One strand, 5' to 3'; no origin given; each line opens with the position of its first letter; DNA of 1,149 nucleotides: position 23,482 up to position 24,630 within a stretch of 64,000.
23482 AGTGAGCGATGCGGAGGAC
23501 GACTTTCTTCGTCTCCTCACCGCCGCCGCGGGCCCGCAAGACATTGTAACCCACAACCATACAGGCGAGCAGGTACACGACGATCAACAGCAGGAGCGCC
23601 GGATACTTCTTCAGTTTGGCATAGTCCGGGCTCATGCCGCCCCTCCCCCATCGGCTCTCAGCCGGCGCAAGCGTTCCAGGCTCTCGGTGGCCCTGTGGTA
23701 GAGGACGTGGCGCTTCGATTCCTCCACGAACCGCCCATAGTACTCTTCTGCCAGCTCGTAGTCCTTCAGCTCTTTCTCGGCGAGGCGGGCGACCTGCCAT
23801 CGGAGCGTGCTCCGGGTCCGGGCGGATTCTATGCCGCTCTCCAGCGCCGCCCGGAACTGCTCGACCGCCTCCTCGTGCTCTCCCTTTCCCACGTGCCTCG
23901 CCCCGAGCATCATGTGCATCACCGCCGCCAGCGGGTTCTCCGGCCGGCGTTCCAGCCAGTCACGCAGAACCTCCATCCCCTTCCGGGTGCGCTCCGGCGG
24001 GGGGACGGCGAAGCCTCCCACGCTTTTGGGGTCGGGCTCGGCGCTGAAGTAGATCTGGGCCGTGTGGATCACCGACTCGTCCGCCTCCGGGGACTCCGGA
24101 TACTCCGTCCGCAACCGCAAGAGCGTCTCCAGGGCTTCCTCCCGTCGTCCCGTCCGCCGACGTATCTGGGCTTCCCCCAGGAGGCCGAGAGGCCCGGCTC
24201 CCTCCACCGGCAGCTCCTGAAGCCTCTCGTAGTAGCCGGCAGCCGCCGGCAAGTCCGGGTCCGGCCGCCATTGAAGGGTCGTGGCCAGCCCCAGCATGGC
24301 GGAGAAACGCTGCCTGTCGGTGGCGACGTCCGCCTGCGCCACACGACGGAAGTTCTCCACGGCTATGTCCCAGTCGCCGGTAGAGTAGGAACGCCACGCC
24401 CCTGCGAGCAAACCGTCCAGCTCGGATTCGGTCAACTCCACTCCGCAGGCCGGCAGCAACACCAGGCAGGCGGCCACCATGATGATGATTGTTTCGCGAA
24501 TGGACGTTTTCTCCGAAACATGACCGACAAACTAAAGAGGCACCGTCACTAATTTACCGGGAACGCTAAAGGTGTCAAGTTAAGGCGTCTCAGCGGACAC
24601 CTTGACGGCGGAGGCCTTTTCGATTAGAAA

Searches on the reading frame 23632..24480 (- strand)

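Call 7: search_protein_families(library=pfam, proteins=[window:23632-24480:-], max_evalue=0.01)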
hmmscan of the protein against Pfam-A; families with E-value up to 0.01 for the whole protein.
window:23632-24480:- (282 aa): 8 families
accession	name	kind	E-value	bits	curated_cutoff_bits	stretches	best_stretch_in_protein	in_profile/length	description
PF13174.12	TPR_6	-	1.4e-08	35.2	26.3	1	101-130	4-33/33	Tetratricopeptide repeat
PF07719.23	TPR_2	-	6.9e-08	32.5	27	0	189-214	4-29/34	Tetratricopeptide repeat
PF13428.12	TPR_14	-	1.1e-07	32.3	23.5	0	101-133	5-37/44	Tetratricopeptide repeat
PF13432.12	TPR_16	-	3.3e-06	27.9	32.7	0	191-252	2-58/65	Tetratricopeptide repeat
PF13181.12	TPR_8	-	1.1e-05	25.6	25.7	0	236-253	12-29/34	Tetratricopeptide repeat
PF13424.12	TPR_12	-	1.6e-05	25.5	30.1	0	191-249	8-69/77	Tetratricopeptide repeat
PF00515.34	TPR_1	-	0.00072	19.7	27.8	0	199-214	14-29/34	Tetratricopeptide repeat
PF12688.13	TPR_5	-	0.002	18.8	24.2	0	199-224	14-39/119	Tetratrico peptide repeat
